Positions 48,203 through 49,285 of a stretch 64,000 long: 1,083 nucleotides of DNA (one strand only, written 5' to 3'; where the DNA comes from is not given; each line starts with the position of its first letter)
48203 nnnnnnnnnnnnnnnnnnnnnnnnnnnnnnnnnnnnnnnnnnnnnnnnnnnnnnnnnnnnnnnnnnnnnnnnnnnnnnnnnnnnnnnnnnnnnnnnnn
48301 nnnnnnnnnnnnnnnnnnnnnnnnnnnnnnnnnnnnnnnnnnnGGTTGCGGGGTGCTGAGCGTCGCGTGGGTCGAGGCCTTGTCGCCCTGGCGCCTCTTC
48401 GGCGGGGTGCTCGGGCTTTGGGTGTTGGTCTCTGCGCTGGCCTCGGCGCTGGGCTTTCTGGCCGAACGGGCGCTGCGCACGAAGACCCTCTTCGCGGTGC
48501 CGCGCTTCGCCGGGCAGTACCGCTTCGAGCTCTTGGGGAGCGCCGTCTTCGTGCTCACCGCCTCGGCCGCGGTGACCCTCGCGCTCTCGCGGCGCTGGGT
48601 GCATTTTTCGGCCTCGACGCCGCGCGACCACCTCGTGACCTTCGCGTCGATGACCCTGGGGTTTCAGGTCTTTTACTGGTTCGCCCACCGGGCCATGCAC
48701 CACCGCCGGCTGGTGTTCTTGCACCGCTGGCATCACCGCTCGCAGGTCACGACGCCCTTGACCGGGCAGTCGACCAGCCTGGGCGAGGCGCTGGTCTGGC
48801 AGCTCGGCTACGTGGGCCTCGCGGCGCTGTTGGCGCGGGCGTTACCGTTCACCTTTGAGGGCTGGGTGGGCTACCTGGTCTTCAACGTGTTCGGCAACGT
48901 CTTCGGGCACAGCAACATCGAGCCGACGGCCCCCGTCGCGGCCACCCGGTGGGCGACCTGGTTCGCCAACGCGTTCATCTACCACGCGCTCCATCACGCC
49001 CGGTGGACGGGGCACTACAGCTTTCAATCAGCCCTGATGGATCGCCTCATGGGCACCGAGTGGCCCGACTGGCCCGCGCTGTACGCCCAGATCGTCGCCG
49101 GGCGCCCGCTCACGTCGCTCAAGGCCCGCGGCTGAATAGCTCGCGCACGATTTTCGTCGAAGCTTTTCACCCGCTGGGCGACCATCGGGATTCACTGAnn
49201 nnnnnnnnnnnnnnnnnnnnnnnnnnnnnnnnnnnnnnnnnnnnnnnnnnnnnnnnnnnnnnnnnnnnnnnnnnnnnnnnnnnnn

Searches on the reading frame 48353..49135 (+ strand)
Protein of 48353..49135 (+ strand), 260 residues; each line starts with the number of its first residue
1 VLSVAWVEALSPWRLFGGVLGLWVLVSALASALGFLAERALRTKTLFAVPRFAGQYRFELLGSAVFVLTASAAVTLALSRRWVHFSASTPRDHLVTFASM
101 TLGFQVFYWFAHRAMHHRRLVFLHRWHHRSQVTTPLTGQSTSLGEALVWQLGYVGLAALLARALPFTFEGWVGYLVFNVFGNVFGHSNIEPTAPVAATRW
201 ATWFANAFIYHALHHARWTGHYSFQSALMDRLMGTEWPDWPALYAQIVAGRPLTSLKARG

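Call 4: search_protein_families(library=pfam, proteins=[window:48353-49135:+], max_evalue=0.01)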
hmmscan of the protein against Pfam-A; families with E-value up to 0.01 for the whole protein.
window:48353-49135:+ (260 aa): 1 family
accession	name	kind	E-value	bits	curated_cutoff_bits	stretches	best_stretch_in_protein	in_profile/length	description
PF04116.19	FA_hydroxylase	-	2.4e-17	64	31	1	98-235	2-132/132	Fatty acid hydroxylase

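Call 5: search_protein_families(library=ncbifam, proteins=[window:48353-49135:+], max_evalue=0.01)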
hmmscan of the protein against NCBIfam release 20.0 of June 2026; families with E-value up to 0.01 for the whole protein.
window:48353-49135:+ (260 aa): 0 families

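Call 20: find_homologous_proteins(query=window:48353-49135:+, max_evalue=0.001)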
Query window:48353-49135:+ (260 aa): 249 proteins with E <= 0.001 among 8000 candidates; the best 120 are listed.
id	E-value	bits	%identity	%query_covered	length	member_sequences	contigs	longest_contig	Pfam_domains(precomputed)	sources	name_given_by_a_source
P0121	1.1e-166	571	99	100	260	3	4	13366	PF04116.20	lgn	-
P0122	2.0e-97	344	63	92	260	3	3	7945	PF04116.20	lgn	-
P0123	8.8e-96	339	65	94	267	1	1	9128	PF04116.20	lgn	-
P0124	8.1e-95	335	66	90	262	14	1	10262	PF04116.20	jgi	-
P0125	4.7e-94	333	63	93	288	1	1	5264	PF04116.20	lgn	-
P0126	3.9e-93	330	63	93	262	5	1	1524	PF04116.20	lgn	-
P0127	4.1e-93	330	64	90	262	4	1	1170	PF04116.20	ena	-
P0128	6.7e-93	329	63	92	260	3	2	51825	PF04116.20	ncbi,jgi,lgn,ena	-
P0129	5.9e-92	326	65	89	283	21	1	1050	PF04116.20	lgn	-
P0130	1.1e-91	325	64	93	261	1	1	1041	PF04116.20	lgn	-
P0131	2.9e-91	324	62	93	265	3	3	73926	PF04116.20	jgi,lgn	jgi:lathosterol oxidase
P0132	4.3e-91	323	60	97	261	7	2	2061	PF04116.20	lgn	-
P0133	1.2e-90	322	62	93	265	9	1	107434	PF04116.20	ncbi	-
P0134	1.3e-90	322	63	94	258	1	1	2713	PF04116.20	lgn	-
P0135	4.2e-90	320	61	90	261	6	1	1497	PF04116.20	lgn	-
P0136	7.3e-90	319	59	98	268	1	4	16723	PF04116.20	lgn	-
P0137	1.1e-89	319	60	98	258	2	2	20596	PF04116.20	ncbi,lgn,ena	-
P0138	1.2e-89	318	60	94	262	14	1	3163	PF04116.20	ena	-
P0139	4.6e-89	316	63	89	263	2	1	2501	PF04116.20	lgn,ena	-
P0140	4.7e-89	316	59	98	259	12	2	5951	PF04116.20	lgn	-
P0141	5.1e-89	316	60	93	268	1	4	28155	PF04116.20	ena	-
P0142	6.9e-89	316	61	92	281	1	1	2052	PF04116.20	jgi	jgi:sterol desaturase/sphingolipid hydroxylase (fatty acid hydroxylase superfamily)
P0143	7.7e-89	316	65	86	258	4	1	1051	PF04116.20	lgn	-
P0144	1.7e-88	315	64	89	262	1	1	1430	PF04116.20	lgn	-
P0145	1.9e-88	314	63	93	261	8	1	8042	PF04116.20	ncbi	ncbi:MAG: sterol desaturase family protein [Polyangiales bacterium]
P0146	2.2e-88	314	62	93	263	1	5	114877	PF04116.20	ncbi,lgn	-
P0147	3.0e-87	311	57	93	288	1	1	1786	PF04116.20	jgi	jgi:Delta7-sterol 5-desaturase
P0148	3.3e-87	310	61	95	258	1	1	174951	PF04116.20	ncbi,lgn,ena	-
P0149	4.4e-87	310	60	93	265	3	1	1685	PF04116.20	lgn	-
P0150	4.4e-87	310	57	98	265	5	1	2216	PF04116.20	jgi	jgi:sterol desaturase/sphingolipid hydroxylase (fatty acid hydroxylase superfamily)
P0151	4.8e-87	310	59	93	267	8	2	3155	PF04116.20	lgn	-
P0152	5.3e-87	310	59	97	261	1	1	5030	PF04116.20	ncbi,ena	-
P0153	1.3e-86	308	59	94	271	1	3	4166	PF04116.20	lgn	-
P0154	1.7e-86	308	58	94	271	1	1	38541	PF04116.20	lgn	-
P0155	1.2e-85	305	59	89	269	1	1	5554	PF04116.20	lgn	-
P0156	1.4e-85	305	59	93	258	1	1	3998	PF04116.20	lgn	-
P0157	1.5e-85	305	58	93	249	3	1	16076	PF04116.20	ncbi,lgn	-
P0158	3.6e-85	304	57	95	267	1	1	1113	PF04116.20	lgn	-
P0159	5.0e-85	303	59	94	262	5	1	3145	PF04116.20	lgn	-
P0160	7.0e-85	303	59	93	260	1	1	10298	PF04116.20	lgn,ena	-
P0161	7.3e-85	303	57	98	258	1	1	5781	PF04116.20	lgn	-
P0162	7.4e-85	303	57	94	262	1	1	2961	PF04116.20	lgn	-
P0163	1.2e-84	302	58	88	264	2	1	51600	PF04116.20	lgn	-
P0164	2.4e-84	301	58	90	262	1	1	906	PF04116.20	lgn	-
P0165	3.7e-84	300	56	93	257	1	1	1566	PF04116.20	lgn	-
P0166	7.1e-84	299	58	93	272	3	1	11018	PF04116.20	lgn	-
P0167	8.8e-84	299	58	93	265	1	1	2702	PF04116.20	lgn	-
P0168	1.2e-83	299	56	98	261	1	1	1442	PF04116.20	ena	-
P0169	1.4e-82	295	57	98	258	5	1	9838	PF04116.20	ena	-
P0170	1.5e-82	295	57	93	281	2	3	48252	PF04116.20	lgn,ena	-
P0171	2.0e-82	295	56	90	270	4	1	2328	PF04116.20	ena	-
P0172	1.5e-81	292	56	92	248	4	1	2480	PF04116.20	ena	-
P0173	2.0e-81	291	55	98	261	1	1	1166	PF04116.20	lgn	-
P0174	2.1e-81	291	58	89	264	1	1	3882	PF04116.20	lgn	-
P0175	5.1e-81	290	56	93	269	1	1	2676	PF04116.20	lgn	-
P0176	2.1e-80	288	58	87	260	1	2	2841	PF04116.20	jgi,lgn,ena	jgi:sterol desaturase/sphingolipid hydroxylase (fatty acid hydroxylase superfamily)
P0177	5.2e-80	287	57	90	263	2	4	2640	PF04116.20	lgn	-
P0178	6.7e-80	286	52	98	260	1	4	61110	PF04116.20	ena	-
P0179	8.1e-80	286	60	90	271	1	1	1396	PF04116.20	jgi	jgi:Delta7-sterol 5-desaturase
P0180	8.7e-80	286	52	98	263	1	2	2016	PF04116.20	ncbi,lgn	-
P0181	1.0e-79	286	54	93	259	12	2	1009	PF04116.20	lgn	-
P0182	2.2e-79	285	55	90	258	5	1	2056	PF04116.20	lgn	-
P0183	2.8e-79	284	53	100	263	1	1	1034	PF04116.20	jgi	jgi:sterol desaturase/sphingolipid hydroxylase (fatty acid hydroxylase superfamily)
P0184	9.7e-79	283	52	96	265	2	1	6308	PF04116.20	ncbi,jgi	jgi:lathosterol oxidase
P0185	1.3e-78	282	51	93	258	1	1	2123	PF04116.20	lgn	-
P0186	1.7e-78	282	55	90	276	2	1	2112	PF04116.20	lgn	-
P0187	1.0e-77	279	53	93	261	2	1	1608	PF04116.20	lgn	-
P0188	5.1e-77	277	54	93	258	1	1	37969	PF04116.20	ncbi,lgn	-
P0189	7.0e-77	277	52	98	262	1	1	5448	PF04116.20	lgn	-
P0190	8.5e-77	276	55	94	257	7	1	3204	PF04116.20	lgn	-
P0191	1.2e-76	276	51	98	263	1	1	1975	PF04116.20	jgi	jgi:Delta7-sterol 5-desaturase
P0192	1.2e-76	276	54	93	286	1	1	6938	PF04116.20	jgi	jgi:Delta7-sterol 5-desaturase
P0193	2.7e-76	275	56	88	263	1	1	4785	PF04116.20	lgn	-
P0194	2.9e-76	275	52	98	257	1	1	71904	PF04116.20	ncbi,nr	ncbi:MAG: sterol desaturase family protein [Polyangiaceae bacterium]|nr:sterol desaturase family pro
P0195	3.1e-76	274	52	89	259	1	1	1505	PF04116.20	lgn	-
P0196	3.3e-76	274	54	95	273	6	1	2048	PF04116.20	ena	-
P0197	1.2e-75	273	52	93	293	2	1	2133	PF04116.20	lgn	-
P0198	1.8e-75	272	51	93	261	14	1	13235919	PF04116.20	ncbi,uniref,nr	ncbi:sterol desaturase family protein [Polyangium mundeleinium]|uniref:Sterol desaturase family prot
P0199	2.6e-75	271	54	90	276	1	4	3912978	PF04116.20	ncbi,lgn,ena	-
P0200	3.1e-75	271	50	98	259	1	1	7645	PF04116.20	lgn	-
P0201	4.9e-75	270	49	97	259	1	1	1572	PF04116.20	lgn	-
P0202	1.5e-74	269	54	88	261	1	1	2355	PF04116.20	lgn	-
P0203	1.6e-74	269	54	93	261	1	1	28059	PF04116.20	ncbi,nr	ncbi:MAG: Sterol desaturase family protein [Myxococcaceae bacterium]|nr:Sterol desaturase family pro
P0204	2.7e-74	268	51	97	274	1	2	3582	PF04116.20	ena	-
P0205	2.7e-74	268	54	87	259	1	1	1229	PF04116.20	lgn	-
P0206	3.0e-74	268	50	98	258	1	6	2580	PF04116.20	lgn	-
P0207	3.1e-74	268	56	88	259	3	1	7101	PF04116.20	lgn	-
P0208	3.5e-74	268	53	93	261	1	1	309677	PF04116.20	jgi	jgi:Delta7-sterol 5-desaturase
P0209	5.3e-74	267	53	93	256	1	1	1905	PF04116.20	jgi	jgi:lathosterol oxidase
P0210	5.4e-74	267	55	88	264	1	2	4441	PF04116.20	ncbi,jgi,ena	-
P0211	8.3e-74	266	53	93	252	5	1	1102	PF04116.20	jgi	jgi:sterol desaturase/sphingolipid hydroxylase (fatty acid hydroxylase superfamily)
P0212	8.3e-74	266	52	93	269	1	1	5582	PF04116.20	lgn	-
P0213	9.1e-74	266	52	93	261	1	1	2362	PF04116.20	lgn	-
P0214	1.1e-73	266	54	93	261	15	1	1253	PF04116.20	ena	-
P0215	1.2e-73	266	55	88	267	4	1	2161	PF04116.20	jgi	jgi:sterol desaturase/sphingolipid hydroxylase (fatty acid hydroxylase superfamily)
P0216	1.2e-73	266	51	98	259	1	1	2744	PF04116.20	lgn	-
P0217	1.4e-73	266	50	97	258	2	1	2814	PF04116.20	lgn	-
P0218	1.5e-73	266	49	97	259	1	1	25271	PF04116.20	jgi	jgi:sterol desaturase/sphingolipid hydroxylase (fatty acid hydroxylase superfamily)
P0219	1.5e-73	266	50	97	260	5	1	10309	PF04116.20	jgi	jgi:lathosterol oxidase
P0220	1.8e-73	265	50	89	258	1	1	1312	PF04116.20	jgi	jgi:sterol desaturase/sphingolipid hydroxylase (fatty acid hydroxylase superfamily)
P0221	3.6e-73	264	52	93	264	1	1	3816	PF04116.20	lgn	-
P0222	5.5e-73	264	52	95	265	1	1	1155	PF04116.20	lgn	-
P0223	7.8e-73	263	54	88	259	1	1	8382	PF04116.20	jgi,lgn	jgi:sterol desaturase/sphingolipid hydroxylase (fatty acid hydroxylase superfamily)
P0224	9.5e-73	263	49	97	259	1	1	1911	PF04116.20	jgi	jgi:sterol desaturase/sphingolipid hydroxylase (fatty acid hydroxylase superfamily)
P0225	1.6e-72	262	53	95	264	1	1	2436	PF04116.20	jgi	jgi:lathosterol oxidase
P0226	1.6e-72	262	53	91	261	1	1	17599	PF04116.20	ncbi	-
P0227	1.7e-72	262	55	88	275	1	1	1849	PF04116.20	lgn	-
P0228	1.8e-72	262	55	92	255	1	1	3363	PF04116.20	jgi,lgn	jgi:sterol desaturase/sphingolipid hydroxylase (fatty acid hydroxylase superfamily)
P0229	2.2e-72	262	51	95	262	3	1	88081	PF04116.20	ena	-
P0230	4.3e-72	261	53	93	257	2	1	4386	PF04116.20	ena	-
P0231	5.9e-72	260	54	88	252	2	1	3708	PF04116.20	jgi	jgi:sterol desaturase/sphingolipid hydroxylase (fatty acid hydroxylase superfamily)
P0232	8.1e-72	260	50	97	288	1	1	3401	PF04116.20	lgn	-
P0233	1.9e-71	259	50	97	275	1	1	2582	PF04116.20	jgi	-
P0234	2.3e-71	258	51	93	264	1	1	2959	PF04116.20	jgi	jgi:sterol desaturase/sphingolipid hydroxylase (fatty acid hydroxylase superfamily)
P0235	2.8e-71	258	50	97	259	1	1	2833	PF04116.20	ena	-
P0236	3.1e-71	258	52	95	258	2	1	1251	PF04116.20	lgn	-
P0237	5.6e-71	257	51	98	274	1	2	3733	PF04116.20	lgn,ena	-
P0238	7.9e-71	257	66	67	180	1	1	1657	PF04116.20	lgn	-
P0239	1.3e-70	256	50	95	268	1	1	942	PF04116.20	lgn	-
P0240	4.4e-70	254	48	99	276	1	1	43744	PF04116.20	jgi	jgi:Delta7-sterol 5-desaturase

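Call 21: find_encoding_contigs(protein=P0128, flank=8000, max_places=3)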
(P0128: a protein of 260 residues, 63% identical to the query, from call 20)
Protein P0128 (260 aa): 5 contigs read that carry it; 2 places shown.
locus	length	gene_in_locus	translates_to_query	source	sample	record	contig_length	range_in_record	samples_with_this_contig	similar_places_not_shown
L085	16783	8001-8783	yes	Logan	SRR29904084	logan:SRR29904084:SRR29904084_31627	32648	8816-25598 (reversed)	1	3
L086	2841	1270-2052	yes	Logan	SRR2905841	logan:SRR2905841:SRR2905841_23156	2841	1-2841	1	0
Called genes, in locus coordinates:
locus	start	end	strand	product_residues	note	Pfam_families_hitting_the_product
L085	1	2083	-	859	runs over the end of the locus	PF13620:CarboxypepD_reg (faint)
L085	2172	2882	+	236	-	-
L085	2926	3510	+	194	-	-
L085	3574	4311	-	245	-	PF00106:adh_short, PF01370:Epimerase (weak), PF04321:RmlD_sub_bind (faint), PF08659:KR (weak), PF13561:adh_short_C2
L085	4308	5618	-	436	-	PF00202:Aminotran_3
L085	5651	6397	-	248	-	PF00106:adh_short, PF08659:KR, PF01370:Epimerase (weak), PF13561:adh_short_C2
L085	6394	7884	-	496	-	PF23545:Zn_ribbon_HMPTM, PF13353:Fer4_12 (faint), PF04055:Radical_SAM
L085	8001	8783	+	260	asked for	PF04116:FA_hydroxylase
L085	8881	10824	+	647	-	PF05787:PhoX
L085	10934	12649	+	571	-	PF00069:Pkinase, PF07714:PK_Tyr_Ser-Thr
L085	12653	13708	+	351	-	-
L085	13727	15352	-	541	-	PF28492:Beta_helix_4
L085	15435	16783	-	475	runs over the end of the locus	PF28492:Beta_helix_4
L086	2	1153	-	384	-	?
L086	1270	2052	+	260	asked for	PF04116:FA_hydroxylase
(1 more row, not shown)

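Call 22: find_encoding_contigs(protein=P0133, flank=8000, max_places=3)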
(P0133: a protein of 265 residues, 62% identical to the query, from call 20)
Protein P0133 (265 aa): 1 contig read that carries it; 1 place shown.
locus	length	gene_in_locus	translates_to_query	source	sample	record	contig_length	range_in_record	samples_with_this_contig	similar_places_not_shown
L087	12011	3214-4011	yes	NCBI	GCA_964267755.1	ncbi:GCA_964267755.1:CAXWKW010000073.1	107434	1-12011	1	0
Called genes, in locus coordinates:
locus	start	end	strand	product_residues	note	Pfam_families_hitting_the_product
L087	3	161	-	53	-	?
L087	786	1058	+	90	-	-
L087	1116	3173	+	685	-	PF00069:Pkinase, PF07714:PK_Tyr_Ser-Thr, PF01437:PSI (weak)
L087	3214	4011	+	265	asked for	PF04116:FA_hydroxylase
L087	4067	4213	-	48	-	-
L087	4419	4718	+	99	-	-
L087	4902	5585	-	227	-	-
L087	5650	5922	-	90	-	-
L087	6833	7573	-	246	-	-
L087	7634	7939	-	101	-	-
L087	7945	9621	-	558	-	PF00069:Pkinase, PF07714:PK_Tyr_Ser-Thr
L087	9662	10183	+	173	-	PF13801:Metal_resist (weak)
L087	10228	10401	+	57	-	-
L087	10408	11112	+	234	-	PF00072:Response_reg, PF00486:Trans_reg_C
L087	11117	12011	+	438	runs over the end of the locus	PF00672:HAMP, PF00512:HisKA, PF02518:HATPase_c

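Call 23: find_encoding_contigs(protein=P0198, flank=8000, max_places=3)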
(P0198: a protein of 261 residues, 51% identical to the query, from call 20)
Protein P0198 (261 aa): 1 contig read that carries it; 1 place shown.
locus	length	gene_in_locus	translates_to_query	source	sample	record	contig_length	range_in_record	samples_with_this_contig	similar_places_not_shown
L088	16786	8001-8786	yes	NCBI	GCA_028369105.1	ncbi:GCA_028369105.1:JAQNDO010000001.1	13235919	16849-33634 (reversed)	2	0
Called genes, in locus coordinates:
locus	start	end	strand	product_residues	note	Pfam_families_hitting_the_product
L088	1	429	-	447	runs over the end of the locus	PF02844:GARS_N, PF01071:GARS_A, PF02222:ATP-grasp (weak), PF02843:GARS_C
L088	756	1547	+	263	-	-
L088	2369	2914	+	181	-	-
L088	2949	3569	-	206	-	PF14273:DUF4360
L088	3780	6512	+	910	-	PF00311:PEPcase, PF14010:PEPcase_2 (weak)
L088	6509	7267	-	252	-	-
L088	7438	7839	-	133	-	PF19682:DUF6184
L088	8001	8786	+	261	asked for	PF04116:FA_hydroxylase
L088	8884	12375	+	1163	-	PF00069:Pkinase, PF07714:PK_Tyr_Ser-Thr, PF00400:WD40, PF23381:Beta-prop_IFT122_1st, PF24796:WDR55, PF24807:WD40_CDC20-Fz, PF24814:WD40_Prp19, PF24817:WD40_WDHD1_1st, +109 more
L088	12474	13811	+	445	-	PF25145:NfeD1b_N, PF01972:SDH_protease (weak), PF24961:NfeD_membrane, PF01957:NfeD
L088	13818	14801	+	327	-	PF12127:FloA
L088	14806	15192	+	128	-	-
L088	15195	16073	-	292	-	PF04402:SIMPL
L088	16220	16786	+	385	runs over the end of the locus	PF08448:PAS_4, PF13426:PAS_9 (weak), PF00512:HisKA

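Call 32: search_solved_structures(query=window:48353-49135:+, max_evalue=1)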
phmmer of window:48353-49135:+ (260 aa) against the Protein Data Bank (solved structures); distinct sequences matched with E-value up to 1: 0.

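Call 61: search_solved_structures(query=A5, max_evalue=1)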
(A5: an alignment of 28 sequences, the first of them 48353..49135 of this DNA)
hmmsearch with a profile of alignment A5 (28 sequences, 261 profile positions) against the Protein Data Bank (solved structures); distinct sequences matched with E-value up to 1: 0.

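Call 82: predict_structure(alignment_id=A5)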
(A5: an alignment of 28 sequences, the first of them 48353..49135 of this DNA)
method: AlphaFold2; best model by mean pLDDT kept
length: 260 residues; sequences in the alignment: 28
mean_pLDDT: 90.9   pTM: 0.88
mean pLDDT of the five models: 90.9, 90.3, 89.4, 88.9, 88.2
residues with pLDDT >= 90: 192; 70-90: 48; 50-70: 19; < 50: 1
segments of 3 or more residues with pLDDT < 50: none
pLDDT, mean of each block of 10 residues (from residue 1): 83 97 98 97 95 98 98 97 95 97 93 92 94 95 98 98 97 96 94 66 66 83 75 82 89 91
secondary structure, 60 per line:
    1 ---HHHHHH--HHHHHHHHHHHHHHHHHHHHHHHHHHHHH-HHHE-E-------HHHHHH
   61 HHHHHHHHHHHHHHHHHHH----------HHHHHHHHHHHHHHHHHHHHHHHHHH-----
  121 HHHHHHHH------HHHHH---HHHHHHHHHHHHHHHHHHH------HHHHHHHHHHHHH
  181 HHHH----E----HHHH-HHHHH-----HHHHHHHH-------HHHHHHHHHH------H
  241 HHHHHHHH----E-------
elements in order: H4-9 H12-40 H55-79 H90-115 H121-128 H135-139 H143-161 H168-184 H194-197 H199-203 H209-216 H224-233 H240-248
